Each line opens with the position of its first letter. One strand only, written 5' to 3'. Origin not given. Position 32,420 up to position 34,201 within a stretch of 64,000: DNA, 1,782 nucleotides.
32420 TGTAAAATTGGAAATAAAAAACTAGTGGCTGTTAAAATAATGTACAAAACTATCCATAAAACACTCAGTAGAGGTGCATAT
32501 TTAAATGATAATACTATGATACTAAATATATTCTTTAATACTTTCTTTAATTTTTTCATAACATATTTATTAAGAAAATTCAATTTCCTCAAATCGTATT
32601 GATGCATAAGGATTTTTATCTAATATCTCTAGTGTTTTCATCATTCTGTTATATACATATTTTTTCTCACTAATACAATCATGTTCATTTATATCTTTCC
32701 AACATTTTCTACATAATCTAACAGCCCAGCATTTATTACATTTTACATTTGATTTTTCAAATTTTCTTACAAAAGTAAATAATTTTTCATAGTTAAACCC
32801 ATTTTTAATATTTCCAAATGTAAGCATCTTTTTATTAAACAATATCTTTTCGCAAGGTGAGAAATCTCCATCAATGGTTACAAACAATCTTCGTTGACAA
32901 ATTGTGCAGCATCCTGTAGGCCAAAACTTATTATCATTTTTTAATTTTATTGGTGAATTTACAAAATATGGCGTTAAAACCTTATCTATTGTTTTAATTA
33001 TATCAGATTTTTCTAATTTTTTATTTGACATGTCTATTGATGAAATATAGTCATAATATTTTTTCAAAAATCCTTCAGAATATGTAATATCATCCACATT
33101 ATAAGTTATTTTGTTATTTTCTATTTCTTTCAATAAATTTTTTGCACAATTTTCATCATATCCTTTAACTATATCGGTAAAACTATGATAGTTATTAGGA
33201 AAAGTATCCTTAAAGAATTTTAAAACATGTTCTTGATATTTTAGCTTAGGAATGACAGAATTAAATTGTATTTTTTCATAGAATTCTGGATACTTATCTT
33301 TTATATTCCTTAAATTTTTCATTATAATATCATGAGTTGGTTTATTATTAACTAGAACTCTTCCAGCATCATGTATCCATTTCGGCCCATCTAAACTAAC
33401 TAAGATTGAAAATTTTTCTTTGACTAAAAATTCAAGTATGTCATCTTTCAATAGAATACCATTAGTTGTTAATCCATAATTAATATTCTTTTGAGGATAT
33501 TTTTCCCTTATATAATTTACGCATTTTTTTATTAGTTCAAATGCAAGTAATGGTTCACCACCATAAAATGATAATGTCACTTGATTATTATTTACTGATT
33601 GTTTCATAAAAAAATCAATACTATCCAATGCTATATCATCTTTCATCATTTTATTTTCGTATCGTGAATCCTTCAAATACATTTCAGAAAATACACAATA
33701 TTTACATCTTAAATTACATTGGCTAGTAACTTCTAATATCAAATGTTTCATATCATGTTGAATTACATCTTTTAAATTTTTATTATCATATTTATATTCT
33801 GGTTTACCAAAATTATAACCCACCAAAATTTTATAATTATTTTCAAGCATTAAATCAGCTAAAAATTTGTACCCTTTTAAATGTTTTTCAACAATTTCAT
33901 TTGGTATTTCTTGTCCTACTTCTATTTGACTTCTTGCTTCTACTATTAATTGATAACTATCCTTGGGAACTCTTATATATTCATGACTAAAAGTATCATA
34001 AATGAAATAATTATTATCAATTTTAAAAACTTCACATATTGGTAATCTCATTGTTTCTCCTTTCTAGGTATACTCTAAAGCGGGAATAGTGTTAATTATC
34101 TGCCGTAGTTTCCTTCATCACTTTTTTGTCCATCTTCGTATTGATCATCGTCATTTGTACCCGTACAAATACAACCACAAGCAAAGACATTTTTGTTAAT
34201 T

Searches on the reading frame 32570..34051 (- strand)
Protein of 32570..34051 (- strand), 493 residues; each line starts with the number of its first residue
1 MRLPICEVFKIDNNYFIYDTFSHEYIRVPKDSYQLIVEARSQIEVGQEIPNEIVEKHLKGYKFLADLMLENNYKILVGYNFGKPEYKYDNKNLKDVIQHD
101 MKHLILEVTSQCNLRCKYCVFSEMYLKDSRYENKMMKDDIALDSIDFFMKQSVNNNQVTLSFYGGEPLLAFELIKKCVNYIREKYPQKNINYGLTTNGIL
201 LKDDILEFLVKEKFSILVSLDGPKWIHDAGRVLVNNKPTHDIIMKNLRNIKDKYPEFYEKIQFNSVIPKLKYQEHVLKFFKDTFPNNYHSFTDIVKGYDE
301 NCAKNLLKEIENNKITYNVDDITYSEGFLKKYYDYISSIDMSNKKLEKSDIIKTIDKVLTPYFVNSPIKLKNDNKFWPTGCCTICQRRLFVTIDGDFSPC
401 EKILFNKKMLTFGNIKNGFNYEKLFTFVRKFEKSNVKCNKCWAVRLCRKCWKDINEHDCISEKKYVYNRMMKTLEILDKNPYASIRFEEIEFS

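Call 5: search_protein_families(library=pfam, proteins=[window:32570-34051:-], max_evalue=0.01)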
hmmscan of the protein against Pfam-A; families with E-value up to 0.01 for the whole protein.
window:32570-34051:- (493 aa): 3 families
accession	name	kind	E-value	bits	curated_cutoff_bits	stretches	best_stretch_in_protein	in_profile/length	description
PF04055.27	Radical_SAM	-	6.8e-16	59.3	29.5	1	107-256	2-143/166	Radical SAM superfamily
PF13353.11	Fer4_12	-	1.2e-08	35.8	22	1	109-200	12-93/137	4Fe-4S single cluster domain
PF13186.11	SPASM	-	0.0016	19.1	21.5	1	382-442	1-67/67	Iron-sulfur cluster-binding domain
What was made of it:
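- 32570..34051 (-): Radical SAM/SPASM peptide maturase (493 aa) with an N-terminal RRE-like domain. Closest curated family is CcpM (TIGR04068), but below its cut-off. Pfam Radical_SAM, Fer4_12, SPASM (call 5).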

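Call 6: search_protein_families(library=ncbifam, proteins=[window:32570-34051:-], max_evalue=0.1)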
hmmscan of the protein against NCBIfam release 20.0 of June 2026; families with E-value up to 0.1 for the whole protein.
window:32570-34051:- (493 aa): 64 families (the best 25 are shown)
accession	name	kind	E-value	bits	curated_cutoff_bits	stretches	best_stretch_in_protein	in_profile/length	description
TIGR04068.1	rSAM_ocin_clost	equivalog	1.4e-93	314.3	500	1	7-466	3-436/462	Cys-rich peptide radical SAM maturase CcpM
NF035951.1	rSAM_RumMC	equivalog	2.6e-61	207.9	720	1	7-460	18-467/510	RumMC family radical SAM sactipeptide maturase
NF038170.1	lachnocin_rSAM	equivalog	2.9e-61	207.7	550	2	58-348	32-323/440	lachnocin radical SAM maturase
TIGR04148.1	GG_samocin_CFB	equivalog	4.5e-55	187.5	300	1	90-481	6-401/411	radical SAM peptide maturase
NF047865.1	rSAM_PapB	equivalog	9.5e-47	159.8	340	2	102-253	3-152/330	PapB family radical SAM/SPASM ranthipeptide maturase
TIGR03906.1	quino_hemo_SAM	equivalog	2.7e-43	148.3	453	2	84-254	77-245/467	quinohemoprotein amine dehydrogenase maturation protein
TIGR03974.1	rSAM_six_Cys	equivalog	1.1e-38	133.3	425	2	64-280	59-274/451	thioether cross-link-forming SCIFF peptide maturase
TIGR04064.1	rSAM_nif11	equivalog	3.3e-37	128.3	518.7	1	97-256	73-230/459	nif11-like peptide radical SAM maturase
NF040492.1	not_ScfB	exception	3.9e-33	115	855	1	8-449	6-413/450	ScfB-related radical SAM/SPASM orphan maturase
TIGR03942.1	sulfatase_rSAM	equivalog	3e-31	108.8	349.45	1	107-457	6-331/363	anaerobic sulfatase maturase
TIGR03978.1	rSAM_paired_1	equivalog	8.2e-31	107.2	370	1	98-254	78-231/466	His-Xaa-Ser system radical SAM maturase HxsB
NF041707.1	rSAM_YhhB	equivalog_domain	2.7e-30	105.5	445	1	103-283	3-185/369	cyclophane-forming radical SAM/SPASM peptide maturase YhhB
TIGR04280.1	geopep_mat_rSAM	hypoth_equivalog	2.2e-24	86.2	400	1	104-252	86-232/428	geopeptide radical SAM maturase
TIGR04115.1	rSAM_Cxxx_rpt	equivalog_domain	7.4e-22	78.3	350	1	103-470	3-342/359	radical SAM peptide maturase, CXXX-repeat target family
NF010321.0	PRK13758.1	equivalog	7.4e-22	78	441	1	103-458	6-337/370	anaerobic sulfatase-maturase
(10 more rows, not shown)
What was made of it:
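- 32570..34051 (-): TIGR04068 314 bits against a cut-off of 500 (call 6).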

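Call 7: find_related_loci(query=window:32570-34051:-, collection=genome_contigs, flank=10000)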
Query window:32570-34051:- (493 aa) in genome_contigs; peptide patterns used: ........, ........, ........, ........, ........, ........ (x = any residue, [..] = any of these).
40 stretches matched a pattern, but none encodes a relative of the query by tblastn (E <= 1e-3).
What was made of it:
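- Tried and rejected: A genome_contigs scan with the single maturase found nothing (call 7).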

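Call 9: find_homologous_proteins(query=window:32570-34051:-, max_evalue=1e-20)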
Query window:32570-34051:- (493 aa): 342 proteins with E <= 1e-20 among 7074 candidates; the best 120 are listed.
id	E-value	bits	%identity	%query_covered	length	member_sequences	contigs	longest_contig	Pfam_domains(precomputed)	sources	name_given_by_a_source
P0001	0.0e+0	1048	92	100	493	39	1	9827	PF04055.28,PF13353.12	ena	-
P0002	5.2e-63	232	32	91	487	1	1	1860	PF04055.28,PF13353.12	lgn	-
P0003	5.1e-60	222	36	76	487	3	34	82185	PF04055.28,PF13353.12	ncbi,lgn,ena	-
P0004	7.6e-60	221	36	75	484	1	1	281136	PF04055.28,PF13353.12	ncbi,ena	-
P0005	6.9e-58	215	31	93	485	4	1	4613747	PF04055.28,PF13353.12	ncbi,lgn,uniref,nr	ncbi:Cys-rich peptide radical SAM maturase CcpM [Clostridium sp. BNL1100]|uniref:Cys-rich peptide ra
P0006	7.7e-58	215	32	94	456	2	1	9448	PF04055.28,PF13353.12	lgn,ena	-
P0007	1.0e-56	211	34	77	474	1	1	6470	PF04055.28,PF13353.12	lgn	-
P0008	2.1e-56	210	36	80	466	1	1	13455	PF04055.28,PF13353.12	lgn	-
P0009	5.9e-56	208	29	97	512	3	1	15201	PF04055.28,PF13353.12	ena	-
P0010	6.0e-56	208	34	72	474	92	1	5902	PF04055.28,PF13353.12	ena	-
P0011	9.0e-56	208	33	73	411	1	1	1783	PF04055.28,PF13353.12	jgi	jgi:uncharacterized protein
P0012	1.2e-55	207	34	74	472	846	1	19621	PF04055.28,PF13353.12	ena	-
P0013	2.0e-55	207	34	72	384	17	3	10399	PF04055.28,PF13353.12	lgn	-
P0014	2.8e-55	206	32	94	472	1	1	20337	PF04055.28,PF13353.12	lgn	-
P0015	3.0e-55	206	34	74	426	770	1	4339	PF04055.28,PF13353.12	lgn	-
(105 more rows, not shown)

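Call 10: find_encoding_contigs(protein=P0001, flank=10000, max_places=6)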
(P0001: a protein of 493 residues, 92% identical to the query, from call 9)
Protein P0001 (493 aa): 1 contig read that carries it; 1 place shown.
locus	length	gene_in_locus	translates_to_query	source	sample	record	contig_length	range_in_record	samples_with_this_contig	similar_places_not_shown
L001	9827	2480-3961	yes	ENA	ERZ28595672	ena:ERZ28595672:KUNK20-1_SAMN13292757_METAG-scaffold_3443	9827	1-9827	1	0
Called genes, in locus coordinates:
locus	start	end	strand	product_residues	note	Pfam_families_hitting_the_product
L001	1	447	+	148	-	?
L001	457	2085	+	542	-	PF00082:Peptidase_S8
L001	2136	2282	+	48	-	-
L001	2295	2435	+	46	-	-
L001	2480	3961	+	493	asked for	PF04055:Radical_SAM, PF13353:Fer4_12 (weak)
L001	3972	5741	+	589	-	PF00005:ABC_tran, PF02463:SMC_N (weak)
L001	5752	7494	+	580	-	PF00005:ABC_tran, PF13304:AAA_21 (faint)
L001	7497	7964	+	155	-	-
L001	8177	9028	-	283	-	PF13276:HTH_21, PF00665:rve, PF13683:rve_3, PF13333:rve_2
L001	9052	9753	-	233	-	PF01527:HTH_Tnp_1, PF04218:CENP-B_N (faint), PF13384:HTH_23 (faint), PF13518:HTH_28 (weak), PF13551:HTH_29 (faint), PF01527:HTH_Tnp_1 (weak), PF13518:HTH_28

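Call 11: find_encoding_contigs(protein=P0003, flank=8000, max_places=4)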
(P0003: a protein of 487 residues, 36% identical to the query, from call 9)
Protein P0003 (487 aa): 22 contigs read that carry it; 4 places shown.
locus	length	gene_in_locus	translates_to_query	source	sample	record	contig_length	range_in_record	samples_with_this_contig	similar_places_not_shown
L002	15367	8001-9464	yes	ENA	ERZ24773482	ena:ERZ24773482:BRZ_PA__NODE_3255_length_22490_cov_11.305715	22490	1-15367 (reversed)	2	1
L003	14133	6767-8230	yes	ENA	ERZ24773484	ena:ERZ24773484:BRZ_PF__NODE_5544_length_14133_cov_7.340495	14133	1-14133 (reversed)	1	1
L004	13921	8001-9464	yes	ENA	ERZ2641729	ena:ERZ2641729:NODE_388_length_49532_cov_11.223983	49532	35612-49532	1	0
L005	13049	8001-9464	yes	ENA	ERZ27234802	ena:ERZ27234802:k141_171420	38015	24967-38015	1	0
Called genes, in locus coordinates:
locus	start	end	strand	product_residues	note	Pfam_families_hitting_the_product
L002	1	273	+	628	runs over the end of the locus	-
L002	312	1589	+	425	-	PF13306:LRR_5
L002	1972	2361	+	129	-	-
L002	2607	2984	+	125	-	PF03965:Penicillinase_R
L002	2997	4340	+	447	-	PF05569:Peptidase_M56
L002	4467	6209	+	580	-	PF00664:ABC_membrane, PF00005:ABC_tran, PF02463:SMC_N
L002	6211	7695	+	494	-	PF00082:Peptidase_S8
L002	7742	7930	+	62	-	PF27803:Bacteriocin_CLI3235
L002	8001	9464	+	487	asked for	PF13353:Fer4_12, PF04055:Radical_SAM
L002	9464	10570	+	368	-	-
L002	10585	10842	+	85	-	-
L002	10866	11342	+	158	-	-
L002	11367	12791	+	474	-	-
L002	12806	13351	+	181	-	-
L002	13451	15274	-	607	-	PF28555:Helicase_dom, PF00271:Helicase_C (weak)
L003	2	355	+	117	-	?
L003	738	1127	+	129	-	-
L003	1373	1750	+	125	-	PF03965:Penicillinase_R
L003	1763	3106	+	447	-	PF05569:Peptidase_M56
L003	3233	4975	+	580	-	PF00664:ABC_membrane, PF00005:ABC_tran, PF02463:SMC_N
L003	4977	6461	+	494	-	PF00082:Peptidase_S8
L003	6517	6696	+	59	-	PF27803:Bacteriocin_CLI3235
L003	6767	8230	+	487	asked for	PF13353:Fer4_12, PF04055:Radical_SAM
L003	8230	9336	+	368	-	-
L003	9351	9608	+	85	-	-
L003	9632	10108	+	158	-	-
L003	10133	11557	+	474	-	-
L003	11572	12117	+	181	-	-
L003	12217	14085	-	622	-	PF28555:Helicase_dom, PF00271:Helicase_C (weak)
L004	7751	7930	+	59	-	PF27803:Bacteriocin_CLI3235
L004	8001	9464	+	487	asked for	PF13353:Fer4_12, PF04055:Radical_SAM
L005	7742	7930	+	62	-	PF27803:Bacteriocin_CLI3235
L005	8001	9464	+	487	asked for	PF13353:Fer4_12, PF04055:Radical_SAM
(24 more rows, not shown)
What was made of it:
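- On CcpM system (TIGR04068 maturase): calls 5, 6, 11.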

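Call 12: search_protein_families(library=pfam, proteins=[L001:2136-2282:+, L001:2295-2435:+, L002:7742-7930:+, L003:6517-6696:+], max_evalue=10)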
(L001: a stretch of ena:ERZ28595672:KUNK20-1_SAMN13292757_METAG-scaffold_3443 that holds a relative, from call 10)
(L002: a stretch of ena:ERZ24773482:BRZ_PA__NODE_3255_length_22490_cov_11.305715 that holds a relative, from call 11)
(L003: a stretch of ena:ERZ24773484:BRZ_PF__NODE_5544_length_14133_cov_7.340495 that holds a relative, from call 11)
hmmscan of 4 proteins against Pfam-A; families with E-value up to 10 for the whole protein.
L001:2136-2282:+ (48 aa): 0 families

L001:2295-2435:+ (46 aa): 0 families

L002:7742-7930:+ (62 aa): 0 families

L003:6517-6696:+ (59 aa): 0 families

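Call 20: find_related_loci(query=A2, collection=genome_contigs, flank=6000)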
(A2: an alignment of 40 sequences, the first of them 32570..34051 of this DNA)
Query A2 (493 aa) in genome_contigs; peptide patterns used: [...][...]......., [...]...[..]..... (x = any residue, [..] = any of these).
600 stretches matched a pattern (row limit reached: there are more); 401 encode a relative of the query (tblastn E <= 1e-3); the best 80 are kept; 80 distinct loci.
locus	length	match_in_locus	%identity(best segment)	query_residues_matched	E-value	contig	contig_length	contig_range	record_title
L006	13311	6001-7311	31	5-464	1e-62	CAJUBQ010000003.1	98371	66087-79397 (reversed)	MAG TPA_asm: uncultured Eubacterium sp. isolate MGBC123503 genome assembly, contig: MGBC123503.3, whole genome shotgun s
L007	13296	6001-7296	31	4-464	3e-61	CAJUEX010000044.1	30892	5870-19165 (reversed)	MAG TPA_asm: uncultured Lachnospiraceae bacterium isolate MGBC129207 genome assembly, contig: MGBC129207.44, whole genom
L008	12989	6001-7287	30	2-458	1e-58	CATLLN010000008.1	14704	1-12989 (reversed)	MAG TPA_asm: uncultured bacterium isolate MGG29624_1678865741 genome assembly, contig: shHF4_3308, whole genome shotgun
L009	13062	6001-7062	34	89-454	3e-58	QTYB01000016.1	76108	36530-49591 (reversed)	Ruminococcus sp. AM36-2AA AM36-2AA.Scaf16, whole genome shotgun sequence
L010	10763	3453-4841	28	1-474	3e-57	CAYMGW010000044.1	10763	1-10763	MAG TPA_asm: uncultured Tissierella sp. isolate binchicken_co152_200 genome assembly, contig: NODE_6340_length_10763_cov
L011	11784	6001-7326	30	42-483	9e-57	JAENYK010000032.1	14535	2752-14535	MAG: Halothermothrix sp. isolate B5_bin.9 B5_bin9_NODE_622_length_14535_cov_82.544406, whole genome shotgun sequence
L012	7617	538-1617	32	93-464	2e-55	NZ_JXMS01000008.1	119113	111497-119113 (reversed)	Halodesulfovibrio spirochaetisodalis strain JC271 contig8, whole genome shotgun sequence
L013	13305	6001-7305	32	1-464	4e-55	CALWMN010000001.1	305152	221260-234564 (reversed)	MAG: uncultured Mediterraneibacter sp. isolate BRZ_IA__bin33 genome assembly, contig: BRZ_IA__NODE_16_length_305152_cov_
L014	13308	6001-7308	29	4-464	9e-55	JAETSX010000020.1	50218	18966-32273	MAG: Eubacterium sp. isolate S35_Bin1 scaffold_754, whole genome shotgun sequence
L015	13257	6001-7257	31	2-450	2e-53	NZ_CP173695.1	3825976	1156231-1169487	Sellimonas catena strain JCM 35622 chromosome, complete genome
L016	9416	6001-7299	29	4-451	1e-52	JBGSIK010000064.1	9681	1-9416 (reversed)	MAG: Candidatus Krumholzibacteriia bacterium isolate JTS-AC129 k141_2468983, whole genome shotgun sequence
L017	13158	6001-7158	31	72-468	2e-52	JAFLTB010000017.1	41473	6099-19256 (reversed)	MAG: Lachnospiraceae bacterium isolate HAN042 Seq17, whole genome shotgun sequence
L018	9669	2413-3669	29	4-450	1e-52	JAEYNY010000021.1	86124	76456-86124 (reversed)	MAG: Bacillota bacterium isolate OH_CBB_131 k127_1790174, whole genome shotgun sequence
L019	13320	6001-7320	28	4-468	4e-52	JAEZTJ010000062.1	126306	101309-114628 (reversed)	MAG: Bacillota bacterium isolate OH_PDB_44 k127_1235543, whole genome shotgun sequence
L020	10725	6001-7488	27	4-493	4e-51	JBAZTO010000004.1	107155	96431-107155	MAG: Phycisphaerae bacterium isolate SO_2017_GW1_204 NODE_1263_length_107155_cov_2.317225_OW334_2017, whole genome shotg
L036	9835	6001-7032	30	97-467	1e-45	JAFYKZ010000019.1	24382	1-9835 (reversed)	MAG: Clostridia bacterium isolate RGIG7186 Water_buffalos_Cecum-1__c382067, whole genome shotgun sequence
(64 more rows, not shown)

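Call 36: find_encoding_contigs(protein=window:32570-34051:-, flank=1000, max_places=5)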
Protein window:32570-34051:- (493 aa): 4 contigs read that carry it; 3 places shown.
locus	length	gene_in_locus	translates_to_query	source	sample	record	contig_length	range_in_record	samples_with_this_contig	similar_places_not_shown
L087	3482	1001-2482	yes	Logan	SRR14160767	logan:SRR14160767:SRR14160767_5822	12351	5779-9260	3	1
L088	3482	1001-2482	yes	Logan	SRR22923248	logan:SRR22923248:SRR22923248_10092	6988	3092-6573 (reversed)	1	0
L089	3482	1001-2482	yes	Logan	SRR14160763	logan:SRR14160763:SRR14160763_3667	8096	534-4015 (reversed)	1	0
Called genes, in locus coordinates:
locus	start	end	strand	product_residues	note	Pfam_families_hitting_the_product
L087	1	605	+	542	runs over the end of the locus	PF00082:Peptidase_S8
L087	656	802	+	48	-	-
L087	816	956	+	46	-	-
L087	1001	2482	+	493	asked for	PF04055:Radical_SAM, PF13353:Fer4_12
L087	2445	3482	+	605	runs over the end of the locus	PF00005:ABC_tran, PF02463:SMC_N (weak), PF13304:AAA_21 (faint)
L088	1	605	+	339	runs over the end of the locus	?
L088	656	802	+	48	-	-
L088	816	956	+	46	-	-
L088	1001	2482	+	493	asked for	PF04055:Radical_SAM, PF13353:Fer4_12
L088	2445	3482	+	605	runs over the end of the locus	PF00005:ABC_tran, PF02463:SMC_N (weak), PF13304:AAA_21 (faint)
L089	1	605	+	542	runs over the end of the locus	PF00082:Peptidase_S8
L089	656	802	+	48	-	-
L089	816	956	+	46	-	-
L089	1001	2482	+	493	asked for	PF04055:Radical_SAM, PF13353:Fer4_12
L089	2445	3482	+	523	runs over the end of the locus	?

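Call 45: search_solved_structures(query=window:32570-34051:-, max_evalue=0.00001)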
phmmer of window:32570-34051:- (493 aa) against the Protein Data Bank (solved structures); distinct sequences matched with E-value up to 0.00001: 7.
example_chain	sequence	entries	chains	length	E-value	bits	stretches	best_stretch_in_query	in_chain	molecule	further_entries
5wgg_A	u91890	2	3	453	5.2e-28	101.4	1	100-251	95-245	Radical SAM domain protein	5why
9gm3_A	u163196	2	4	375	2.7e-15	59.5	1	105-282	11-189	ChlB radical SAM domain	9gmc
4k37_A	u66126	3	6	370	2e-13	53.3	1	104-450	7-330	Anaerobic sulfatase-maturating enzyme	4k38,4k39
4k36_A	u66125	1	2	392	3e-13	52.7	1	104-450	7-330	Anaerobic sulfatase-maturating enzyme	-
8vpo_A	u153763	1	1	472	2.2e-11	46.6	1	61-268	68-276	Radical SAM core domain-containing protein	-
2fb2_A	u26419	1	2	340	2e-06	30.2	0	92-203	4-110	Molybdenum cofactor biosynthesis protein A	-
1tv7_A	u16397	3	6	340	3.6e-06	29.4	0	92-203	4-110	Molybdenum cofactor biosynthesis protein A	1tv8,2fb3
